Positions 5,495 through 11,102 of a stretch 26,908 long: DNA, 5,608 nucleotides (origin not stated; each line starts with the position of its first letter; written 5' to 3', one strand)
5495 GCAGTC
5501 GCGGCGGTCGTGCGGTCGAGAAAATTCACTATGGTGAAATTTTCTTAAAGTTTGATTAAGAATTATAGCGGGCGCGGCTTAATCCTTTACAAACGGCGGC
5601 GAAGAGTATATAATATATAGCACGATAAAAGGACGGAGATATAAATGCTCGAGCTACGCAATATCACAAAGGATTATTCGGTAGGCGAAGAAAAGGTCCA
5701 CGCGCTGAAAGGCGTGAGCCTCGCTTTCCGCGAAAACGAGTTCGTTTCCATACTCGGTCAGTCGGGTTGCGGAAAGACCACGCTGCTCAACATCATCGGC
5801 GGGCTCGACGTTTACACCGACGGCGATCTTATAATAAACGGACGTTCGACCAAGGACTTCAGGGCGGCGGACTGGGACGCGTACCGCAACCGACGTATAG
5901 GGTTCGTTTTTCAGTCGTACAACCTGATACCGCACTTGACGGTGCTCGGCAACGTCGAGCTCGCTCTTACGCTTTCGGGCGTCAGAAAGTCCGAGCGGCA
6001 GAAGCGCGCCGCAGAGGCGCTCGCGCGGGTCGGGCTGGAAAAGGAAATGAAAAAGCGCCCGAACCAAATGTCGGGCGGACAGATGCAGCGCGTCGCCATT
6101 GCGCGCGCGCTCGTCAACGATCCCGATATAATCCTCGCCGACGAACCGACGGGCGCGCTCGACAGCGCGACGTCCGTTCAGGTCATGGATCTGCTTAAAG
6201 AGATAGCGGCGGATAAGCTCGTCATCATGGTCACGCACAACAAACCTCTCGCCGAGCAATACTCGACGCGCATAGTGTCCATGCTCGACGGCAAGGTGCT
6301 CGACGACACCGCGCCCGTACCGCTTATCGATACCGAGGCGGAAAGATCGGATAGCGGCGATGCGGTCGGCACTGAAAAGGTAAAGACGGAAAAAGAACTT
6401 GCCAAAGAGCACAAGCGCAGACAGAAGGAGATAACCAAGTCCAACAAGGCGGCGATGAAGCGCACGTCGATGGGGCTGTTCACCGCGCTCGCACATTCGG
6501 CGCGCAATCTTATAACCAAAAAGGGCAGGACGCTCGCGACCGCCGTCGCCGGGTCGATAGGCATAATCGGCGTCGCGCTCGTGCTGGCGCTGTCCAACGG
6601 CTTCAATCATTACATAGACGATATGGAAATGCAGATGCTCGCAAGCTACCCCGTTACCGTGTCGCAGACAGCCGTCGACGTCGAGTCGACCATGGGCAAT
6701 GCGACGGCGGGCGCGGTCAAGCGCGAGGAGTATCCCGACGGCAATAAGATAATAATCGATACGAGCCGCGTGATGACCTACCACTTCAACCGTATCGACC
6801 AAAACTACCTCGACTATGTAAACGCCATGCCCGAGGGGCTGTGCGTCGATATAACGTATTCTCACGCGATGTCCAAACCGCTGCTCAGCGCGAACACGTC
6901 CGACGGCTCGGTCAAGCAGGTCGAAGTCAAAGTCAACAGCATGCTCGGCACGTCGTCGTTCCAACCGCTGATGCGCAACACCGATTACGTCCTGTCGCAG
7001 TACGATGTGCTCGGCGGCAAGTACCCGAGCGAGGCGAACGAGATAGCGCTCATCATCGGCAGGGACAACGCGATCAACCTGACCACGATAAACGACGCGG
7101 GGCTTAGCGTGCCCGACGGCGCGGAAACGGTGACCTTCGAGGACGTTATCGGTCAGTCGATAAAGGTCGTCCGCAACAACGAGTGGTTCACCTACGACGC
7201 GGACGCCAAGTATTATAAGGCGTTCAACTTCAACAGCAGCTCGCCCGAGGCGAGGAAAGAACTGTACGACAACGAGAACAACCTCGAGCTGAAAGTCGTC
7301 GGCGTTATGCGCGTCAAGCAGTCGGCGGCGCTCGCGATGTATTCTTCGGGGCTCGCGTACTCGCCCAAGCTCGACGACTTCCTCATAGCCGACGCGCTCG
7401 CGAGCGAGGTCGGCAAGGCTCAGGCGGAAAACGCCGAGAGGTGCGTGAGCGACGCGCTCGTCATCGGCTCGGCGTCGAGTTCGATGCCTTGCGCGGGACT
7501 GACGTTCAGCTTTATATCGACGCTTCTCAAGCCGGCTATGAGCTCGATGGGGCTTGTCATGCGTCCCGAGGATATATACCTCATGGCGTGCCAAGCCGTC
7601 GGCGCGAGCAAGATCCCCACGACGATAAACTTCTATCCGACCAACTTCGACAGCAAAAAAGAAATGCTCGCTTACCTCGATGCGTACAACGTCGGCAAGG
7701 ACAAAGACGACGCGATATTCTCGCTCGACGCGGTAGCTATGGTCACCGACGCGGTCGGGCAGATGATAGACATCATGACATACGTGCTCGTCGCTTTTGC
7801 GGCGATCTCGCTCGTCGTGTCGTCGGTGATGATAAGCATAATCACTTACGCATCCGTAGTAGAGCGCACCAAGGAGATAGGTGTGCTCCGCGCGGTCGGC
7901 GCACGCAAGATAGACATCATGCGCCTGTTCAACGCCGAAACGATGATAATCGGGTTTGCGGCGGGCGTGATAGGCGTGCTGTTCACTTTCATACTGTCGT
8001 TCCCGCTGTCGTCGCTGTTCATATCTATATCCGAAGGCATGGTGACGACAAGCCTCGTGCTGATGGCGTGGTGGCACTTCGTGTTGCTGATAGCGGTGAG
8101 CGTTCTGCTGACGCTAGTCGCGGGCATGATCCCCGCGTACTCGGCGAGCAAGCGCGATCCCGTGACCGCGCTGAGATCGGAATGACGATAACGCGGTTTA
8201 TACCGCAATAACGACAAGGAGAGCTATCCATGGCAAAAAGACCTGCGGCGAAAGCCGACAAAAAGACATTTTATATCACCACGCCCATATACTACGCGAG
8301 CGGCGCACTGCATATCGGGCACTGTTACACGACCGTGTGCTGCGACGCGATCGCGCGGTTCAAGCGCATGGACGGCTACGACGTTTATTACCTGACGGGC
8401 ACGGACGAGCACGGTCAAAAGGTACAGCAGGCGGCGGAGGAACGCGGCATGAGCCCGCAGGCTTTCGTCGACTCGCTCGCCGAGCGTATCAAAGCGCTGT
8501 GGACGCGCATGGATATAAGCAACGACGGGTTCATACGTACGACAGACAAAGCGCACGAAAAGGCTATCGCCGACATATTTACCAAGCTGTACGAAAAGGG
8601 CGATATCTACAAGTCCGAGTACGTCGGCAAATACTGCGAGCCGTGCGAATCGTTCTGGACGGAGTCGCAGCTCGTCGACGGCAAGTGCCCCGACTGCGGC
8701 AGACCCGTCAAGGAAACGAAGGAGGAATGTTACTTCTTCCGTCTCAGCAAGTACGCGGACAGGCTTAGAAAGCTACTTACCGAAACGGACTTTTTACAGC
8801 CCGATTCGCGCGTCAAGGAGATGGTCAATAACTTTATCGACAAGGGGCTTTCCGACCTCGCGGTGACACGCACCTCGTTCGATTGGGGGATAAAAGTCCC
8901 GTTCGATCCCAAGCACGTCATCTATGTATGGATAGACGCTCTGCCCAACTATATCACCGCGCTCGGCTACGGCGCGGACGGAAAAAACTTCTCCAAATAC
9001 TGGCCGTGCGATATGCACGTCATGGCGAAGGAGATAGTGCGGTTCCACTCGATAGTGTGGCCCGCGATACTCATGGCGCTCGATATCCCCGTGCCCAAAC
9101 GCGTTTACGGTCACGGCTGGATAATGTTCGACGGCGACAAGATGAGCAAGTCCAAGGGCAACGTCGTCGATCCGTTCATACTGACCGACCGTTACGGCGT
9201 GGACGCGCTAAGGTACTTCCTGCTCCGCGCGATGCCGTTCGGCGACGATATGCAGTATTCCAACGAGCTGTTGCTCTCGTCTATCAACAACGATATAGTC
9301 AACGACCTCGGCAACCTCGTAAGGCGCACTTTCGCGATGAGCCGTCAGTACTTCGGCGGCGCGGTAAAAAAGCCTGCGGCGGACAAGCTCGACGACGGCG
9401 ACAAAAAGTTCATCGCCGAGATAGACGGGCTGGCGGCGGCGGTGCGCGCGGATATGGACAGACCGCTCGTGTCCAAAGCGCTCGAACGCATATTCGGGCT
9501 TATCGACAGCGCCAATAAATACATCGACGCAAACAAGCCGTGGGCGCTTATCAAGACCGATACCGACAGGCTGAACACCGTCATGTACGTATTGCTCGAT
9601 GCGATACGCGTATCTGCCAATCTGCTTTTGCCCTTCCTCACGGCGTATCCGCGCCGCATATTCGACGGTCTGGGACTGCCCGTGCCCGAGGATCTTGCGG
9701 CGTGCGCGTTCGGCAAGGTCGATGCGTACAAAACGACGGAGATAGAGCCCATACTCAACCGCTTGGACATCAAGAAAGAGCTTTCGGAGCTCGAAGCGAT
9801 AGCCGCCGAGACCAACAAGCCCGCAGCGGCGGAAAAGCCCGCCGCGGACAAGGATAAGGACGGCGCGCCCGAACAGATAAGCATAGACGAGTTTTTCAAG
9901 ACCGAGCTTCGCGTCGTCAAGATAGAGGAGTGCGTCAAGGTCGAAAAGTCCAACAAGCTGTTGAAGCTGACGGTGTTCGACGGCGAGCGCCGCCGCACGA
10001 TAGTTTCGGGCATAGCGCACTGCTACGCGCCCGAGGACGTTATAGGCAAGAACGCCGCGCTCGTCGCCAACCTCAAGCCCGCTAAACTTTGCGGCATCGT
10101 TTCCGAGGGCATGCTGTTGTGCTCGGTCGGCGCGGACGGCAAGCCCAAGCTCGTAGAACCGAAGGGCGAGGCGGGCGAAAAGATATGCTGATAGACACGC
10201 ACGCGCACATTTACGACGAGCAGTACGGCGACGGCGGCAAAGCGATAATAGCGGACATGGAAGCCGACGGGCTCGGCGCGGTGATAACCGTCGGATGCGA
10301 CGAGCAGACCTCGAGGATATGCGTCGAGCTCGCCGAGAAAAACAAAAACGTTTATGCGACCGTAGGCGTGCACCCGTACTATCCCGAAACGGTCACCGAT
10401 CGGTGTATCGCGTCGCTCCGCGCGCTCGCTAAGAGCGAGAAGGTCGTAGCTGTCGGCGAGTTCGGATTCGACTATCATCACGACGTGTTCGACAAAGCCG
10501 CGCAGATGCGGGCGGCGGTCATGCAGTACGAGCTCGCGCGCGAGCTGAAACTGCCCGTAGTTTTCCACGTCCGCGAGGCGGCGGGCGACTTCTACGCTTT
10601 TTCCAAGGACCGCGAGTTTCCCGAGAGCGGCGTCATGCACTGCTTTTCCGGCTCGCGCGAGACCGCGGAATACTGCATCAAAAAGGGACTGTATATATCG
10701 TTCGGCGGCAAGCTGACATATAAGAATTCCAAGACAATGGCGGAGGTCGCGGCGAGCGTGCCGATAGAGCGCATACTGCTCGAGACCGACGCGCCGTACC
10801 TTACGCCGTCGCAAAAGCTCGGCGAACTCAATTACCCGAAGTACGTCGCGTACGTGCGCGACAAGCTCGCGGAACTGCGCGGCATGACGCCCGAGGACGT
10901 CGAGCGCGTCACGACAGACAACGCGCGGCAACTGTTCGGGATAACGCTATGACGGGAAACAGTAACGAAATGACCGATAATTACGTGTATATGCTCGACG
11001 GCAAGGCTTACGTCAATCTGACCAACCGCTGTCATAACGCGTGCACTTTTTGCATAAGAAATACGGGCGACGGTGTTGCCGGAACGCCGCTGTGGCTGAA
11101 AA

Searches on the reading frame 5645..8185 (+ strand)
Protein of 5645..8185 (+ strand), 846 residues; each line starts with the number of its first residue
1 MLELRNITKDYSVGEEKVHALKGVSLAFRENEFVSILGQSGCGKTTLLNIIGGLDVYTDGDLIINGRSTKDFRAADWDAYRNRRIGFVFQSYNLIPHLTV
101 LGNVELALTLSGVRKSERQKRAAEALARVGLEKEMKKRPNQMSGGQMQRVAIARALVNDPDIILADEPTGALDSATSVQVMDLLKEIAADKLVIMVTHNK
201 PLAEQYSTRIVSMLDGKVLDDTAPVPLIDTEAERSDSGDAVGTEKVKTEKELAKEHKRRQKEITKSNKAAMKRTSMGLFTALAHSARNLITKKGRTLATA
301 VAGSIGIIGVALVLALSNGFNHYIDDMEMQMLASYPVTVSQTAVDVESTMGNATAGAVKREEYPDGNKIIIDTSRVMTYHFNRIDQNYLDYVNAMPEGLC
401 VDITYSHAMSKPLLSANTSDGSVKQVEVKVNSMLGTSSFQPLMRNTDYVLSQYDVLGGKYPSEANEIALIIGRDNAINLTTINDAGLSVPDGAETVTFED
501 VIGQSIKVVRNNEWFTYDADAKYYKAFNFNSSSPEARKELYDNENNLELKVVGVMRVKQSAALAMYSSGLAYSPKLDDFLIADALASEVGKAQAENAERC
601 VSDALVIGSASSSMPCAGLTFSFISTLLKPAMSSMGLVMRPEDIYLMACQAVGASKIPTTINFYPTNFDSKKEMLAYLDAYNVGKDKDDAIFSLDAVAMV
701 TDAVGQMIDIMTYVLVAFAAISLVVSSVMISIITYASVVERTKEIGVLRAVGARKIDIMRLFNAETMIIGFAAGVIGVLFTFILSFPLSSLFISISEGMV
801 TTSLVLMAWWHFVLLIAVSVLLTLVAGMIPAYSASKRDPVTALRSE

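Call 81: search_protein_families(library=pfam, proteins=[window:5645-8185:+], max_evalue=0.0001)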
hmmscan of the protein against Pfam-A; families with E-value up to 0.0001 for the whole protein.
window:5645-8185:+ (846 aa): 2 families
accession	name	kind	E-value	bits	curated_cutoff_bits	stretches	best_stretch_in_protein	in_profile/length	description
PF00005.33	ABC_tran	-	1.9e-34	119.7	25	1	21-169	1-136/137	ABC transporter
PF02687.27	FtsX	-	4.5e-19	69.1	25.5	1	717-839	2-120/120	FtsX-like permease C-terminal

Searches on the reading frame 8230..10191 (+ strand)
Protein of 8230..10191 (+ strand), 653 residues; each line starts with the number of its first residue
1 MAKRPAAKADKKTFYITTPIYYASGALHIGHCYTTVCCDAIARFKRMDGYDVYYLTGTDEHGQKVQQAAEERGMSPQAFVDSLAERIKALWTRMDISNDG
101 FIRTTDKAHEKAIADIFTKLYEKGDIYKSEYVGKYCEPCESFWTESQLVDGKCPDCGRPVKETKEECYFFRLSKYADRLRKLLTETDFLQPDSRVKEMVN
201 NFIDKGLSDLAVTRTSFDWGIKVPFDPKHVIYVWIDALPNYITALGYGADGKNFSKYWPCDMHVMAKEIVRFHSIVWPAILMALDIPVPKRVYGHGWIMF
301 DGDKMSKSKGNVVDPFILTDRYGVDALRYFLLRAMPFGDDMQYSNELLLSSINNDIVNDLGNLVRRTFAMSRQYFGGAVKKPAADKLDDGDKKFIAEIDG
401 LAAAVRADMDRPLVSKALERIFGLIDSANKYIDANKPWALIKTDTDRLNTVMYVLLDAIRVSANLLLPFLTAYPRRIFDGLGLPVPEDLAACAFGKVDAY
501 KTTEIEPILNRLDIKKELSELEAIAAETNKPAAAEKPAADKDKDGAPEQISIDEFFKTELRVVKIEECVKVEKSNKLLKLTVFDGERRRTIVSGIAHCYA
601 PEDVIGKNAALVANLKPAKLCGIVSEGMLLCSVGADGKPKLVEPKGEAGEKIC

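Call 81: search_protein_families(library=pfam, proteins=[window:8230-10191:+], max_evalue=0.0001)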
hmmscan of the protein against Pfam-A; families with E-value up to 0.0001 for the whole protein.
window:8230-10191:+ (653 aa): 5 families
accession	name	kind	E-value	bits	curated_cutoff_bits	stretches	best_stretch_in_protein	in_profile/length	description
PF09334.17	tRNA-synt_1g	-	1.2e-113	380.3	20.1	2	163-367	178-390/391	tRNA synthetases class I (M)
PF00133.28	tRNA-synt_1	-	1.8e-37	129.5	22.7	2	7-225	18-245/414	tRNA synthetases class I (I, L, M and V)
PF01588.26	tRNA_bind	-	2.8e-23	82.3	27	1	560-648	1-91/96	Putative tRNA binding domain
PF01406.26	tRNA-synt_1e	-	9.9e-15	55.1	27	1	11-130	9-125/301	tRNA synthetases class I (C) catalytic domain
PF19303.5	Anticodon_3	-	9.9e-09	35.7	23.5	1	382-481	2-101/152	Anticodon binding domain of methionyl tRNA ligase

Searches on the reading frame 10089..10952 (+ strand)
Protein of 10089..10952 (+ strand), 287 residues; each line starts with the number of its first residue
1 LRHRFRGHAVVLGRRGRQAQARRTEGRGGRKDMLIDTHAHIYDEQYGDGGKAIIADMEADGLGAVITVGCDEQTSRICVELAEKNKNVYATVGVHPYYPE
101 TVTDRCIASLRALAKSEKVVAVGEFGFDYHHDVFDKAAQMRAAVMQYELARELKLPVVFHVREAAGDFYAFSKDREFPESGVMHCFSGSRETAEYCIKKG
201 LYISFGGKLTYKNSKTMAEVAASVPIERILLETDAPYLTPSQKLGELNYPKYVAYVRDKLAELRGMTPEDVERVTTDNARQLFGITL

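Call 81: search_protein_families(library=pfam, proteins=[window:10089-10952:+], max_evalue=0.0001)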
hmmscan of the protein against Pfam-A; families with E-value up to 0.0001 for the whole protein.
window:10089-10952:+ (287 aa): 2 families
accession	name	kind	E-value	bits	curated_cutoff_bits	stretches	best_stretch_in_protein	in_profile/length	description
PF01026.27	TatD_DNase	-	3.2e-75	253.2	27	1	35-284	1-253/253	TatD related DNase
PF04909.20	Amidohydro_2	-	5e-08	33.5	26.4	1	70-285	62-289/289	Amidohydrolase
